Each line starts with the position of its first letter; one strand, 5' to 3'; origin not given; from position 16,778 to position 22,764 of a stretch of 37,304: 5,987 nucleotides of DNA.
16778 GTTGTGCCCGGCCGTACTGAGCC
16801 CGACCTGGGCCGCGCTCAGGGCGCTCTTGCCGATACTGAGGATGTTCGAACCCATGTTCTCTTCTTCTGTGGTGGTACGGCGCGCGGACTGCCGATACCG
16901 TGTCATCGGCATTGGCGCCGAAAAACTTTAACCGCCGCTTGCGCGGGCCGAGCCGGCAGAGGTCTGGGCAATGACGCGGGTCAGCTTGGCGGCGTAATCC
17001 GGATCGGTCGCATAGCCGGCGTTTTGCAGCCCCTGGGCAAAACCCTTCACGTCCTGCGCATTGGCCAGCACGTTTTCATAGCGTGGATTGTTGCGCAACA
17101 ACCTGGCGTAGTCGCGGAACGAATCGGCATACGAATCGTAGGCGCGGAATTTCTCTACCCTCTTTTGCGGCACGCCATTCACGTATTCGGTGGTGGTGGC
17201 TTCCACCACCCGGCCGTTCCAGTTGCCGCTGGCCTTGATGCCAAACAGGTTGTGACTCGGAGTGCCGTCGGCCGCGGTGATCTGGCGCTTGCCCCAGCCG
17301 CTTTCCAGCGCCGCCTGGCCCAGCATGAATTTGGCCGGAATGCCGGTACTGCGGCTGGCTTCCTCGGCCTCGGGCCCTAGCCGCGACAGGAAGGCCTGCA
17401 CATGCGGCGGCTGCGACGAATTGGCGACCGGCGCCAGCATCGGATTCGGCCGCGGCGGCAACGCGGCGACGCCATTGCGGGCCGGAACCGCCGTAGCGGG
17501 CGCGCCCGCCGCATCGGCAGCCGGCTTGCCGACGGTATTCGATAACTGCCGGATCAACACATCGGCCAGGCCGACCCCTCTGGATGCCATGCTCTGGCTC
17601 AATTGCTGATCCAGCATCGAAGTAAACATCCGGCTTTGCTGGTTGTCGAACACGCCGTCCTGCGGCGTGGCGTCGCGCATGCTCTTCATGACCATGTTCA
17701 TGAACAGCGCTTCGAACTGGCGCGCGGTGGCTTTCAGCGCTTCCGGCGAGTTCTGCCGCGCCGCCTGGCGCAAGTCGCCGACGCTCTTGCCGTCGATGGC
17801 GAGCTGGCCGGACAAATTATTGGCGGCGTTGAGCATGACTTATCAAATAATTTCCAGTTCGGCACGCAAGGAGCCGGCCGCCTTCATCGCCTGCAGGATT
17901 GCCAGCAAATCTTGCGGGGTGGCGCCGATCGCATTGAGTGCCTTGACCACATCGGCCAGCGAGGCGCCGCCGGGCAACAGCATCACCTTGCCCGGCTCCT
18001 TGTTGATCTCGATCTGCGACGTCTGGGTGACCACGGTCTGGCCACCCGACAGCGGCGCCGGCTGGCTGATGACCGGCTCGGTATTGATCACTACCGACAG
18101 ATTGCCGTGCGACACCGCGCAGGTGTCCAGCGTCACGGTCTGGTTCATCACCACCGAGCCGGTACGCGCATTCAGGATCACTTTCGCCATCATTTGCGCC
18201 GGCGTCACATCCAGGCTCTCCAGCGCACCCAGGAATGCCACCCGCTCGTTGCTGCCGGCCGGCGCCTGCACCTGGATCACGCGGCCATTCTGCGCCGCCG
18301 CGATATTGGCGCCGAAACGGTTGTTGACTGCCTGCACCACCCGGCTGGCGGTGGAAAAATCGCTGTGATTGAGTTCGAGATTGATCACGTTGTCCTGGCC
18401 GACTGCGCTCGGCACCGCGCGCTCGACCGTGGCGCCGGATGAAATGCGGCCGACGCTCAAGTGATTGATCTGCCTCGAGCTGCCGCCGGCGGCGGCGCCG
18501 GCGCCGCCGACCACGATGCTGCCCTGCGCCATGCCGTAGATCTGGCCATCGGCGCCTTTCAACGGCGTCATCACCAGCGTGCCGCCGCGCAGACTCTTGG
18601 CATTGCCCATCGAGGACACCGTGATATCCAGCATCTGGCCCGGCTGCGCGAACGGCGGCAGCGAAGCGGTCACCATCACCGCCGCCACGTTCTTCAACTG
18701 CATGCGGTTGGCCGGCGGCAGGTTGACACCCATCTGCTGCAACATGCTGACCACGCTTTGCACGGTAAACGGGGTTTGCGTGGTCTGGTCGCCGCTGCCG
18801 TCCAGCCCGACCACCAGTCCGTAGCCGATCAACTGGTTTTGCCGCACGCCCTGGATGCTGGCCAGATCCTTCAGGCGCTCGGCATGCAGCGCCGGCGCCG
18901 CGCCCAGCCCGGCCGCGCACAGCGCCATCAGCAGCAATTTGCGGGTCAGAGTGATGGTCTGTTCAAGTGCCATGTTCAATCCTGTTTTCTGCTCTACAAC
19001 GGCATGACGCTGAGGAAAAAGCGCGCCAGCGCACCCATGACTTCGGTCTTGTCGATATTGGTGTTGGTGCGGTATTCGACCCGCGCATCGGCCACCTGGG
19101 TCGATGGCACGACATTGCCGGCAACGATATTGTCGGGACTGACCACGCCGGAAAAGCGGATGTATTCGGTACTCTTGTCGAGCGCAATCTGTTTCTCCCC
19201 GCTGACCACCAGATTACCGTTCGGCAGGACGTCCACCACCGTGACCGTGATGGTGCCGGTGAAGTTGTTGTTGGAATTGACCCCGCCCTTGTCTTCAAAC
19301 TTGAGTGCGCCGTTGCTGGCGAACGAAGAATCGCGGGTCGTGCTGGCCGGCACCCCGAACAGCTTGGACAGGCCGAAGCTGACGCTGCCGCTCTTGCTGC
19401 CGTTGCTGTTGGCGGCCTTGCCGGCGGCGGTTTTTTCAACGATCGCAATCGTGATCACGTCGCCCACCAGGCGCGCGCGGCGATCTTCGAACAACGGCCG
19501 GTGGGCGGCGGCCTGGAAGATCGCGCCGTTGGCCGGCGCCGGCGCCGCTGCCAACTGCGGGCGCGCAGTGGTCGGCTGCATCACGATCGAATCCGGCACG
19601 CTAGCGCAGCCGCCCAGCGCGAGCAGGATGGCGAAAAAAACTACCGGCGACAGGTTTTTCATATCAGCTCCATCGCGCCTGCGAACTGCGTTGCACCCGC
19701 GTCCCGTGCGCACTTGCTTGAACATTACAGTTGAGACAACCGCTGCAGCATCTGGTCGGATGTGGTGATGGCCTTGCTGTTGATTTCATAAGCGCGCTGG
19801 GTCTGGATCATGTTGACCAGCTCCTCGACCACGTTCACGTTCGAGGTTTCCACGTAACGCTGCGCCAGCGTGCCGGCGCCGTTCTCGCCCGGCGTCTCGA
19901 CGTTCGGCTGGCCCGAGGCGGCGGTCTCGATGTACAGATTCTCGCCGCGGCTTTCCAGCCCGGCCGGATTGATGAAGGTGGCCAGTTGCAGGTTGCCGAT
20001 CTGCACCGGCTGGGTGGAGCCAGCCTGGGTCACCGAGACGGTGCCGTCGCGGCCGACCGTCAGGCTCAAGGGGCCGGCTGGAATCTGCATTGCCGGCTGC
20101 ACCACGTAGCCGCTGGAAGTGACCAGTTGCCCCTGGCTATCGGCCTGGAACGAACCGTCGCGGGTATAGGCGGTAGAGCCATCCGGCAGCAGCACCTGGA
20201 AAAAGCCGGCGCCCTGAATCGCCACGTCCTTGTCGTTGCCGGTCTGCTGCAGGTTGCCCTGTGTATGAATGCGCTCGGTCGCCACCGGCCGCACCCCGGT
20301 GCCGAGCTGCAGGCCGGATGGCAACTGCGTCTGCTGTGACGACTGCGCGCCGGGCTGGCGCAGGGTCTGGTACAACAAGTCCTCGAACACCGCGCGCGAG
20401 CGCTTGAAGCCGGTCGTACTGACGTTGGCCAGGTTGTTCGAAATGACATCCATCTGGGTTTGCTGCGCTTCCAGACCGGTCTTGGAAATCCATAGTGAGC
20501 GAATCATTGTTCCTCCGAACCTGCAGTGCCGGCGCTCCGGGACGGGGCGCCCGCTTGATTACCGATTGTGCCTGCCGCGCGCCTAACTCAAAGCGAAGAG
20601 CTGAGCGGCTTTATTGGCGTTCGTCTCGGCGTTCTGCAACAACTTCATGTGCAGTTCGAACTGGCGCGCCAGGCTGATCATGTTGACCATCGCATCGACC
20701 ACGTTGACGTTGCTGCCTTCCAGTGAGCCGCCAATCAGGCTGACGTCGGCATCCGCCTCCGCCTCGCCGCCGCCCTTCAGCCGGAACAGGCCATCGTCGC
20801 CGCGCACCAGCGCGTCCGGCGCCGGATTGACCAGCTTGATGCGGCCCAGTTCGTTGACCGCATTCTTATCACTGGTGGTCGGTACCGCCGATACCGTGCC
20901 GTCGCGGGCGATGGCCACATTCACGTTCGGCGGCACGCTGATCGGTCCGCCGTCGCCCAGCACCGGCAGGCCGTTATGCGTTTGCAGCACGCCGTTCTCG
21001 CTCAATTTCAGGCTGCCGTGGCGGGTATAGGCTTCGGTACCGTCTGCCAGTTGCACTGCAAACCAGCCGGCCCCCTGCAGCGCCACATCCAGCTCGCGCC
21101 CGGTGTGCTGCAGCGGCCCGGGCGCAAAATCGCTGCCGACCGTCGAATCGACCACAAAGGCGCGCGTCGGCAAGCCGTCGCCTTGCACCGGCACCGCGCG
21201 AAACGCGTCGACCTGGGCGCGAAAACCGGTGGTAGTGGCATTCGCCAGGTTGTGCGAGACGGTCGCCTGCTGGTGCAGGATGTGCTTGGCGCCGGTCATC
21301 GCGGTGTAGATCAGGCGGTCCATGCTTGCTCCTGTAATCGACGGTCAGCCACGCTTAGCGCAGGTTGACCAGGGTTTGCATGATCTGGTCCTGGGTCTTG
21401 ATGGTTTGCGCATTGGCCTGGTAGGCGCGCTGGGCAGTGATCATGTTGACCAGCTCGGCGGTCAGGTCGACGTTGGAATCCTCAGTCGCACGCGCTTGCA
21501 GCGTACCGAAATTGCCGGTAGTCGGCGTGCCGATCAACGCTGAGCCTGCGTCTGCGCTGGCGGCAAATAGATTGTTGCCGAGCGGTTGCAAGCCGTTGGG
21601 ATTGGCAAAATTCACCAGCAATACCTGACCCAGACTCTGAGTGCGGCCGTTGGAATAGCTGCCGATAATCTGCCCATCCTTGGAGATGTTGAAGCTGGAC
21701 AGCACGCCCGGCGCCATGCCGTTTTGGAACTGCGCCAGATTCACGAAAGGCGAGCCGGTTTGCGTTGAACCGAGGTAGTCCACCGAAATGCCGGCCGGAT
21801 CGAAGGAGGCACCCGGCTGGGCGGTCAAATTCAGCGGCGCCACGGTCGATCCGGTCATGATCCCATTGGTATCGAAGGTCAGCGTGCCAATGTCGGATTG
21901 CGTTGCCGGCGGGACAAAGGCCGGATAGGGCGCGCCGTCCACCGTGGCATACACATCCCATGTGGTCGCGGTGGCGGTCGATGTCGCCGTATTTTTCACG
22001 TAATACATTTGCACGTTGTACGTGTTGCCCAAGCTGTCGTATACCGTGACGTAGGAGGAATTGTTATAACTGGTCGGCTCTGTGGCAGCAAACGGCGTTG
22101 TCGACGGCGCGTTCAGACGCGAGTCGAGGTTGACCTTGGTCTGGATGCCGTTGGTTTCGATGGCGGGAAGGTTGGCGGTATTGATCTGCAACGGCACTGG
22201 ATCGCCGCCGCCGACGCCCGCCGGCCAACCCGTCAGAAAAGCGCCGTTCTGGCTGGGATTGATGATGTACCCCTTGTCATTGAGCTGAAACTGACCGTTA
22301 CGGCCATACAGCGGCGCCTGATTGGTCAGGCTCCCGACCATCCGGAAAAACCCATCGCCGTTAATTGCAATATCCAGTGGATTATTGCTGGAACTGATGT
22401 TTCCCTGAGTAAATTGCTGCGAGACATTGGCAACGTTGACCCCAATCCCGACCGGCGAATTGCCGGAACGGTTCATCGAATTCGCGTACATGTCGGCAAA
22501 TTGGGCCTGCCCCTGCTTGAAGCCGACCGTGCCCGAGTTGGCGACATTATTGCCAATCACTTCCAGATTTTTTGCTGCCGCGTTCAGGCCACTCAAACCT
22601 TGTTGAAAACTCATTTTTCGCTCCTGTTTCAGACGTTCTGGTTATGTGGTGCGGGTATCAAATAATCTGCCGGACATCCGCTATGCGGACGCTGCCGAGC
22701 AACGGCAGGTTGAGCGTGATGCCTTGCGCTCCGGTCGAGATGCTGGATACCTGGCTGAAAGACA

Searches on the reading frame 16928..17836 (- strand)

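Call 9: search_protein_families(library=pfam, proteins=[window:16928-17836:-])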
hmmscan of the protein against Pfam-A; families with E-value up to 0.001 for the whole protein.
window:16928-17836:- (302 aa): 2 families
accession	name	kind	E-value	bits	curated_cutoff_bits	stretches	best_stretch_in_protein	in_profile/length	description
PF01832.25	Glucosaminidase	-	1.1e-38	133.1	30.2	1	155-291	2-120/123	Mannosyl-glycoprotein endo-beta-N-acetylglucosaminidase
PF10135.14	Rod-binding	-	2.8e-18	66.6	25.1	1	51-97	1-51/51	Rod binding protein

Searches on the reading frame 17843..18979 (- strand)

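Call 9: search_protein_families(library=pfam, proteins=[window:17843-18979:-])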
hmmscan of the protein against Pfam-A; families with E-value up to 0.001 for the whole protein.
window:17843-18979:- (378 aa): 1 family
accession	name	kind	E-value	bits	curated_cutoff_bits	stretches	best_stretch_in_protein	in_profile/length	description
PF02119.21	FlgI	-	7.8e-142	472.7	25.3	1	35-377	1-343/343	Flagellar P-ring protein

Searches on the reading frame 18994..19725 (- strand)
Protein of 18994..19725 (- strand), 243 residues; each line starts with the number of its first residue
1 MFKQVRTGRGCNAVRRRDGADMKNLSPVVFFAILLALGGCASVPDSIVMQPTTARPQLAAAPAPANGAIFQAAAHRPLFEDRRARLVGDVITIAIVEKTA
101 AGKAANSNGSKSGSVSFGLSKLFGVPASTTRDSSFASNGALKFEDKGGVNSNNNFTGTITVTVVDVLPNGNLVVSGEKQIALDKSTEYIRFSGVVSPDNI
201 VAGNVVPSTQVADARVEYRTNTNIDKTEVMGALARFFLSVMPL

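Call 10: search_protein_families(library=pfam, proteins=[window:18994-19725:-])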
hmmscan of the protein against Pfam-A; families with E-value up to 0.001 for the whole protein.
window:18994-19725:- (243 aa): 1 family
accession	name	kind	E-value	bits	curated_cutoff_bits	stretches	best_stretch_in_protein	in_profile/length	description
PF02107.21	FlgH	-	1.2e-55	188.3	27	1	64-242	2-172/172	Flagellar L-ring protein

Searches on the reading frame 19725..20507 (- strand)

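Call 10: search_protein_families(library=pfam, proteins=[window:19725-20507:-])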
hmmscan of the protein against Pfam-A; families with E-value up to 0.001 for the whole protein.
window:19725-20507:- (260 aa): 3 families
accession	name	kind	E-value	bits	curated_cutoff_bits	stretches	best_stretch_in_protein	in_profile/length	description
PF22692.1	LlgE_F_G_D1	-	2e-26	92.4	27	1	96-159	1-64/64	Flagellar hook protein FlgE/F/G D1 domain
PF06429.18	Flg_bbr_C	-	4.2e-22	77.8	23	1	216-260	2-46/46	Flagellar basal body rod FlgEFG protein C-terminal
PF00460.25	Flg_bb_rod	-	7.7e-11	42.2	20.7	1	10-35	6-31/31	Flagella basal body rod protein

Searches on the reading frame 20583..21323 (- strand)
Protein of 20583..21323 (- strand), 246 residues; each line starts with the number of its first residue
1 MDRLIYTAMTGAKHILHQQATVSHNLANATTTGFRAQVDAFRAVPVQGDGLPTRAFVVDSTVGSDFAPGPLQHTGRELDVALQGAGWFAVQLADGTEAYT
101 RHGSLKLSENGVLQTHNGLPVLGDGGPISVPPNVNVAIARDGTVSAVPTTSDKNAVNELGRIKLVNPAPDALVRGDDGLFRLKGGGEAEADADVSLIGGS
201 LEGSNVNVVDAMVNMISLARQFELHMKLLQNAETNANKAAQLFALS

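Call 10: search_protein_families(library=pfam, proteins=[window:20583-21323:-])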
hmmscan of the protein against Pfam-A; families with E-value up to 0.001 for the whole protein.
window:20583-21323:- (246 aa): 3 families
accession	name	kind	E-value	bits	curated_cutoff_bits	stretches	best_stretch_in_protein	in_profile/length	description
PF22692.1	LlgE_F_G_D1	-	2.8e-17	63.1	27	1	81-146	1-64/64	Flagellar hook protein FlgE/F/G D1 domain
PF06429.18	Flg_bbr_C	-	4.6e-17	61.7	23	1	199-242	3-46/46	Flagellar basal body rod FlgEFG protein C-terminal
PF00460.25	Flg_bb_rod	-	2.1e-05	24.8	20.7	1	5-35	1-31/31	Flagella basal body rod protein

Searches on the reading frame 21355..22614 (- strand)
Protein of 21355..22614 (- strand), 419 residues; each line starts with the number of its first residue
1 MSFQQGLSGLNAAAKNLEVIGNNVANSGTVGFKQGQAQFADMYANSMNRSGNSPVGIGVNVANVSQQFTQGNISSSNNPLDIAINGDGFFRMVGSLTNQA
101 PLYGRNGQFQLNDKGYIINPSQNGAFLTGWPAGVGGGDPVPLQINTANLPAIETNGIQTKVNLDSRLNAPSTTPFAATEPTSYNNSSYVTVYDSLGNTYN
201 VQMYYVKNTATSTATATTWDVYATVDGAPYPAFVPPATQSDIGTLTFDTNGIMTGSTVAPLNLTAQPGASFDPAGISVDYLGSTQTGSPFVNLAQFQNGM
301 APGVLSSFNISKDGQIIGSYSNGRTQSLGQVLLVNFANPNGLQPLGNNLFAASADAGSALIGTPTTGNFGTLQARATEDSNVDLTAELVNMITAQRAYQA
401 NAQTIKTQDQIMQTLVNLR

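Call 10: search_protein_families(library=pfam, proteins=[window:21355-22614:-])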
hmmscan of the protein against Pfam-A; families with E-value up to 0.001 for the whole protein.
window:21355-22614:- (419 aa): 4 families
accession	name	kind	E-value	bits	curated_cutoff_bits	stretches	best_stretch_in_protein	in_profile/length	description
PF07559.19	FlgE_D2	-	4.8e-24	85.9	22.7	1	162-299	1-141/142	Flagellar basal body protein FlaE D2 domain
PF06429.18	Flg_bbr_C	-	1.4e-16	60.1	23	1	376-418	4-46/46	Flagellar basal body rod FlgEFG protein C-terminal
PF00460.25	Flg_bb_rod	-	5.3e-08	33.1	20.7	1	6-33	4-31/31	Flagella basal body rod protein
PF22692.1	LlgE_F_G_D1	-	8.2e-08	32.7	27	1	83-129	1-43/64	Flagellar hook protein FlgE/F/G D1 domain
